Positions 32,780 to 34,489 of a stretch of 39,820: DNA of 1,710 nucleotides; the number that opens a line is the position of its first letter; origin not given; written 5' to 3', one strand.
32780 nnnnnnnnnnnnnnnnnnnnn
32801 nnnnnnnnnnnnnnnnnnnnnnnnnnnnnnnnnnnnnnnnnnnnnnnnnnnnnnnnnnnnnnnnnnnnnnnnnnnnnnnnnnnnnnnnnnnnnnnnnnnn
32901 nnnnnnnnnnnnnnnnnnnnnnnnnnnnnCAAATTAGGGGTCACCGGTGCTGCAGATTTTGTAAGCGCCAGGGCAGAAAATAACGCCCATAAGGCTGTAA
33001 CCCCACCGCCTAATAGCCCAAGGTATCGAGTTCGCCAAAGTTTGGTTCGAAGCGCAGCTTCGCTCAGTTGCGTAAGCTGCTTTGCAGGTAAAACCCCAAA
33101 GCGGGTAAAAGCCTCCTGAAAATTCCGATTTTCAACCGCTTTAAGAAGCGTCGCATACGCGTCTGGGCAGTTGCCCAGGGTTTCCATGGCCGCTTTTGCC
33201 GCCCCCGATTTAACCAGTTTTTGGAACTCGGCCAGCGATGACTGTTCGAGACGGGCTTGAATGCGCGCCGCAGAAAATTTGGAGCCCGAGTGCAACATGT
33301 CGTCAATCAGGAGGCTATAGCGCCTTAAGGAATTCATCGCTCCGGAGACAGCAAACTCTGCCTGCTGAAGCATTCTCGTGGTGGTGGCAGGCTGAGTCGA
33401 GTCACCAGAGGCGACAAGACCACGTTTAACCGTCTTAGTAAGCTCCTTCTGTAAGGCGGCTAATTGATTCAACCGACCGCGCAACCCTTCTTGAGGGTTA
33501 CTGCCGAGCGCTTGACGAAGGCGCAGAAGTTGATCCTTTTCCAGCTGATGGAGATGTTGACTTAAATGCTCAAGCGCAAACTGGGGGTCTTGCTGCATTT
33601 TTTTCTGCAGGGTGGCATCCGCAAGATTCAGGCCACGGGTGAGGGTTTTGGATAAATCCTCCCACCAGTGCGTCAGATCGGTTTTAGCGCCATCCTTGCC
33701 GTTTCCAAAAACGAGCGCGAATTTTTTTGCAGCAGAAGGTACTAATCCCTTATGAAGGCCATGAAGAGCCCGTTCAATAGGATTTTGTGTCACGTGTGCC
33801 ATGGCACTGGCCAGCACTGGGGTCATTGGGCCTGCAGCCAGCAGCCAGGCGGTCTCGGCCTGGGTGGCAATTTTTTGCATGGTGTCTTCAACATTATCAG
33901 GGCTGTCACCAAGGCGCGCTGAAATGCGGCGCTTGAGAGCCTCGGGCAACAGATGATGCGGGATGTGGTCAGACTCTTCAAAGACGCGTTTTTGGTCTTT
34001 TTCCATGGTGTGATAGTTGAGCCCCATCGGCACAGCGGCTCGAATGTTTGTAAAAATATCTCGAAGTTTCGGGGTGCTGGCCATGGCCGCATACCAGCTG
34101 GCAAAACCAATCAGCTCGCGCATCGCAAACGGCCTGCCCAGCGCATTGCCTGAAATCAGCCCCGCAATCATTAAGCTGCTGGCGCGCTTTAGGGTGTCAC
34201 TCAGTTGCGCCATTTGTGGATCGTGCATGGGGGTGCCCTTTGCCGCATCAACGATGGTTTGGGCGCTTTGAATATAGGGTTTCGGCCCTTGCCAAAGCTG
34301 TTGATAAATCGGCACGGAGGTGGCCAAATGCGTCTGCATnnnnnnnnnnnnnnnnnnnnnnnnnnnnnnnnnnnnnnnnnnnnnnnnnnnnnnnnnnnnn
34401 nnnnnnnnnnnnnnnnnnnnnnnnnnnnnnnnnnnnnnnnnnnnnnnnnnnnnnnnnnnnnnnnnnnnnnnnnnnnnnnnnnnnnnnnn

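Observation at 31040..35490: Translationally coupled pair: a 4-TM protein plus a 1099-aa membrane-tethered, strongly divergent GH13 (possibly GlgE-like) enzyme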

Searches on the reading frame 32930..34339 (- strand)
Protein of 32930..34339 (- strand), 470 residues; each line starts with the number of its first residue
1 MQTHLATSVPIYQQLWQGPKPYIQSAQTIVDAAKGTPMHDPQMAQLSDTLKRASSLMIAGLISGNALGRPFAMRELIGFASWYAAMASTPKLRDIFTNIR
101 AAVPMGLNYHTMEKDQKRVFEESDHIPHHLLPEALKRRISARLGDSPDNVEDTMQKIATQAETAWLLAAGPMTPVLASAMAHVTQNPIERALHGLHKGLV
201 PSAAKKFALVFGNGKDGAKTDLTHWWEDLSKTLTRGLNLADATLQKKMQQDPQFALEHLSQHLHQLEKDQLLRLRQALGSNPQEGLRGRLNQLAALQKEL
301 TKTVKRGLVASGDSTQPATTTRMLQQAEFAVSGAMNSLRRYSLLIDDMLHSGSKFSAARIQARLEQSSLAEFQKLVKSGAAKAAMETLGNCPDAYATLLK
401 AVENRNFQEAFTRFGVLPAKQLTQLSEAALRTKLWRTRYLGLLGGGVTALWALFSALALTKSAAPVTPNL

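Call 34: search_protein_representatives(alignment_id=A2)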
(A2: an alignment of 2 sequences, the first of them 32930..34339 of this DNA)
Query: 2 sequences, 472 profile positions. Proteins with E-value up to 0.001 (for the whole library): 280; up to 1e-10: 91; up to 1e-30: 14. The best 150 are listed.
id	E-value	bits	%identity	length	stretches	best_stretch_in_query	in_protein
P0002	1.4e-251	851.7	-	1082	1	1-472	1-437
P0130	5.0e-118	411.3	-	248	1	1-232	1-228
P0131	9.1e-56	206.1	-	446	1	17-463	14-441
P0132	6.8e-51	190.0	-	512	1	28-460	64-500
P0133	3.8e-43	164.4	-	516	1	4-457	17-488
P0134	5.6e-43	163.9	-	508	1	19-458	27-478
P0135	1.8e-42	162.2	-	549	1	20-458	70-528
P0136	9.2e-38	146.7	-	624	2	21-252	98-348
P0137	4.0e-37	144.6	-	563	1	3-457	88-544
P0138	4.3e-37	144.5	-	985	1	26-458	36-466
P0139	5.5e-37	144.1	-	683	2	18-243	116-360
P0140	2.0e-35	139.0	-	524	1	4-460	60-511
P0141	1.9e-33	132.4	-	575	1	3-456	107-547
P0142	1.0e-30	123.4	-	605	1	21-457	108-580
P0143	6.4e-30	120.8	-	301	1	19-205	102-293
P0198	5.0e-12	61.8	-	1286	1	27-202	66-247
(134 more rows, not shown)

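Call 47: predict_structure(alignment_id=A5)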
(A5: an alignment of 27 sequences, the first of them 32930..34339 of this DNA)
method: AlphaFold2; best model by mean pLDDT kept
length: 470 residues; sequences in the alignment: 27
mean_pLDDT: 78.7   pTM: 0.69
mean pLDDT of the five models: 78.7, 76.8, 76.6, 74.8, 73.5
residues with pLDDT >= 90: 130; 70-90: 218; 50-70: 102; < 50: 20
segments of 3 or more residues with pLDDT < 50: 1-8, 63-71
pLDDT, mean of each block of 10 residues (from residue 1): 38 66 73 65 69 58 47 62 72 76 71 75 67 86 85 82 79 80 87 87 83 75 90 94 92 94 93 84 65 72 67 65 85 90 91 88 91 96 93 94 95 94 94 86 81 73 53
secondary structure, 60 per line:
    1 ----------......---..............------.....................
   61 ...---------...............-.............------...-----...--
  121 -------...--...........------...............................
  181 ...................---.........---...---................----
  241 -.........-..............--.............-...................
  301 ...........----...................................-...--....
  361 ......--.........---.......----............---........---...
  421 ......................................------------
elements in order: H11-16 H20-33 H40-63 H73-87 H89-101 E108-110 E116-118 H133-143 H150-199 H203-211 H221-236 H242-250 H252-265 H268-280 H282-311 H316-350 H357-366 H369-377 H381-387 H392-403 H407-414 H418-458

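Call 53: fold_search(model_id=the predicted structure, library=pdb)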
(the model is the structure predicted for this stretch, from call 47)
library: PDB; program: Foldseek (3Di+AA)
matches with E <= 10: 146; with E <= 0.001: 0
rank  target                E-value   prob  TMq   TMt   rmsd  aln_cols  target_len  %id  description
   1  8z9a_A                5.0e-01  0.11  0.12  0.14  26.3       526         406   10  Cryo-EM structure of the insect olfactory receptor OR5-Orco heterocomplex from Acyrthosiphon pisum bound with geranyl  (released 2024-06-19)
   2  7x0t_A                6.9e-01  0.10  0.13  0.10  28.3       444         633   11  Cryo-EM structure of human ABCD1 E630Q in the presence of C26:0-CoA and ATP (released 2023-03-22)
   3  9d01                  1.0e+00  0.12  0.15  0.18  24.2       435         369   14  Crystal Structure of a-iTHR-201 (released 2025-12-10)
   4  9p4z                  1.0e+00  0.05  0.10  0.11  30.9       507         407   10  Human EAAT3 with sodium bound at inward facing state (released 2025-07-30)
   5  9p4x                  1.2e+00  0.07  0.12  0.14  30.7       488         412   11  Human EAAT3 with compound 3e and cholesterol bound at inward facing state (released 2025-07-30)
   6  7x07_B                1.4e+00  0.13  0.15  0.12  27.5       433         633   10  Cryo-EM structure of human ABCD1 in the presence of C26:0 (released 2023-03-22)
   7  6nf4_A                1.5e+00  0.07  0.14  0.15  28.6       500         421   10  Structure of zebrafish Otop1 in nanodiscs (released 2019-06-05)
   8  4k1p_A                1.6e+00  0.11  0.14  0.18  20.7       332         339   14  Structure of the NheA component of the Nhe toxin from Bacillus cereus (released 2013-09-18)
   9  6gy6_A                1.8e+00  0.04  0.10  0.11  42.5       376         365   12  XaxAB pore complex from Xenorhabdus nematophila (released 2018-07-25)
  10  5yck                  1.9e+00  0.04  0.10  0.11  28.5       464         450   12  Crystal structure of a MATE family protein derived from Camelina sativa at 2.3 angstrom (released 2017-09-27)
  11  9mg8_A                2.4e+00  0.13  0.18  0.22  22.9       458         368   15  Crystal Structure of b-iTHR-110 (released 2025-12-17)
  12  5ghe                  2.6e+00  0.03  0.08  0.10  35.5       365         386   11  Crystal Structure of Bacillus thuringiensis Cry6Aa2 Protoxin (released 2016-08-03)
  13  9mg8_B                2.7e+00  0.08  0.16  0.19  26.3       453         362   12  Crystal Structure of b-iTHR-110 (released 2025-12-17)
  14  8sx7                  2.7e+00  0.07  0.15  0.09  25.0       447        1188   11  Bovine multidrug resistance protein 4 (MRP4) bound to DHEA-S in MSP lipid nanodisc (released 2024-01-17)
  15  8f7n                  2.7e+00  0.06  0.12  0.15  31.1       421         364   15  Crystal structure of chemoreceptor McpZ ligand sensing domain (released 2023-07-05)
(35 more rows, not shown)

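Call 68: find_encoding_contigs(protein=P0138, flank=8000, max_places=1)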
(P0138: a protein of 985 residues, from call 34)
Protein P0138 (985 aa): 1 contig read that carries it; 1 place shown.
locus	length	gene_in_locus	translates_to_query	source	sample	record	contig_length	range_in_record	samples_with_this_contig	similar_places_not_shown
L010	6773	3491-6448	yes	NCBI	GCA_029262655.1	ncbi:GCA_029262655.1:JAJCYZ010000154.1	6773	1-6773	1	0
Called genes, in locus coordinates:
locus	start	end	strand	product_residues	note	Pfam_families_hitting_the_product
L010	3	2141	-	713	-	?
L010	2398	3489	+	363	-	-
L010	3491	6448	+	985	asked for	-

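Call 72: search_protein_families(library=pfam, alignment_id=A5, max_evalue=0.01)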
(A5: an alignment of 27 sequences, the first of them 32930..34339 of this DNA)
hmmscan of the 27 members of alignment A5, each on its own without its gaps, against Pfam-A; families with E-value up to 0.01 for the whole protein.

A. member 1, window:32930-34339:- (470 aa): 0 families

B. families by the number of members that match (of 27 scanned): 2 families
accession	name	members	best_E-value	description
PF13233.12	Complex1_LYR_2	1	0.0055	Complex1_LYR-like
PF25541.1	TBCA_PH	1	0.0061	PH domain-containing proteins, TBCA domain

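Call 74: search_solved_structures(query=A5, max_evalue=1)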
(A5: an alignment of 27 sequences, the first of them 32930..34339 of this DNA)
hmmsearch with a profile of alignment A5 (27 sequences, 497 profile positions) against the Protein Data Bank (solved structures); distinct sequences matched with E-value up to 1: 12.
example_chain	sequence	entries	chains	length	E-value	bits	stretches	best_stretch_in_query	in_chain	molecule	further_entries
7ood_m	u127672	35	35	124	0.027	16.6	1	347-423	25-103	50S ribosomal protein L17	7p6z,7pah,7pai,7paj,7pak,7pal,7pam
4tql_A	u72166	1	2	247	0.11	14.6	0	278-388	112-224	Three helix bundle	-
5wwl_M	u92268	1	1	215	0.17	14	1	240-339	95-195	Centromere protein mis12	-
1k6k_A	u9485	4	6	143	0.25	13.4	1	283-395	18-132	ATP-DEPENDENT CLP PROTEASE ATP-BINDING SUBUNIT CLPA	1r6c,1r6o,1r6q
8oyv_A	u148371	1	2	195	0.26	13.4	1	315-399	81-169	De novo designed soluble Claudin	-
1mbu_A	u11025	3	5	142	0.29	13.2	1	283-395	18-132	ATP-Dependent clp Protease ATP-Binding Subunit clp A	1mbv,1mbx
1lzw_B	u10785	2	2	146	0.31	13.2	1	283-395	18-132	ATP-dependent clp protease ATP-binding subunit ClpA | ATP dependent clp protease ATP-binding subunit clpA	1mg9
8fbj_A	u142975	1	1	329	0.7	12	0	291-427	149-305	KWOCA_60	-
3vjf_A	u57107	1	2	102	0.74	11.9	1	289-376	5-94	WA20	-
6kos_A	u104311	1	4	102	0.83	11.7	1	289-376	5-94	SUWA (Super WA20)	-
2lse_A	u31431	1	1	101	0.85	11.7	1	324-390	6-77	Four Helix Bundle Protein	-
8qat_A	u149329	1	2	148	0.98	11.5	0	307-391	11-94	Protein Hook homolog 3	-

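Call 84: fold_search(model_id=the predicted structure, library=viral)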
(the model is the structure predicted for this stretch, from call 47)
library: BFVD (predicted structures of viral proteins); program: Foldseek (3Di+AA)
matches with E <= 10: 182; with E <= 0.001: 0
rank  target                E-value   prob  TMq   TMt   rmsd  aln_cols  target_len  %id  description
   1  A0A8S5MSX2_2          4.9e-01  0.08  0.11  0.06  32.3       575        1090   13  Tail tape measure protein [Siphoviridae sp. ctDcW16]
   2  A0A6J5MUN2            1.1e+00  0.16  0.19  0.18  31.3       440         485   15  Uncharacterized protein [uncultured Caudovirales phage]
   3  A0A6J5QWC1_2          1.1e+00  0.07  0.12  0.08  39.6       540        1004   14  Phage tail tape measure protein [uncultured Caudovirales phage]
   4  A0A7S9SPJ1            1.2e+00  0.05  0.11  0.09  31.1       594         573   13  (no name in the UniProt tables at hand)
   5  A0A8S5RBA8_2          1.3e+00  0.06  0.12  0.07  48.2       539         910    9  Chromosome segregation ATPase [virus sp. ctmTa7]
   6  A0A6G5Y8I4            1.3e+00  0.06  0.13  0.11  31.4       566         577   13  (no name in the UniProt tables at hand)
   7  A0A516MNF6            1.3e+00  0.03  0.08  0.05  31.3       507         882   10  (no name in the UniProt tables at hand)
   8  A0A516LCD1            1.6e+00  0.04  0.11  0.09  42.0       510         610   11  (no name in the UniProt tables at hand)
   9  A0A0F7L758            1.6e+00  0.04  0.10  0.07  38.1       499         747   14  Uncharacterized protein [uncultured marine virus]
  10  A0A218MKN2            1.6e+00  0.03  0.09  0.04  51.1       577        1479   13  Tail tape measure protein [uncultured virus]
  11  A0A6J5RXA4            1.6e+00  0.04  0.12  0.10  38.6       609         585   13  Uncharacterized protein [uncultured Caudovirales phage]
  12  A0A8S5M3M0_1          1.6e+00  0.04  0.11  0.08  30.4       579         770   11  Minor tail protein [Siphoviridae sp. ctz7e2]
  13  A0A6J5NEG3            1.6e+00  0.04  0.10  0.05  35.1       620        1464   13  Phage tail tape measure protein [uncultured Caudovirales phage]
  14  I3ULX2                1.7e+00  0.06  0.11  0.08  30.8       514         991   11  Uncharacterized protein [Synechococcus phage S-CBP3]
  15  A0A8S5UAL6            1.7e+00  0.04  0.11  0.09  51.9       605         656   11  Uncharacterized protein [Caudovirales sp. ctCVG11]
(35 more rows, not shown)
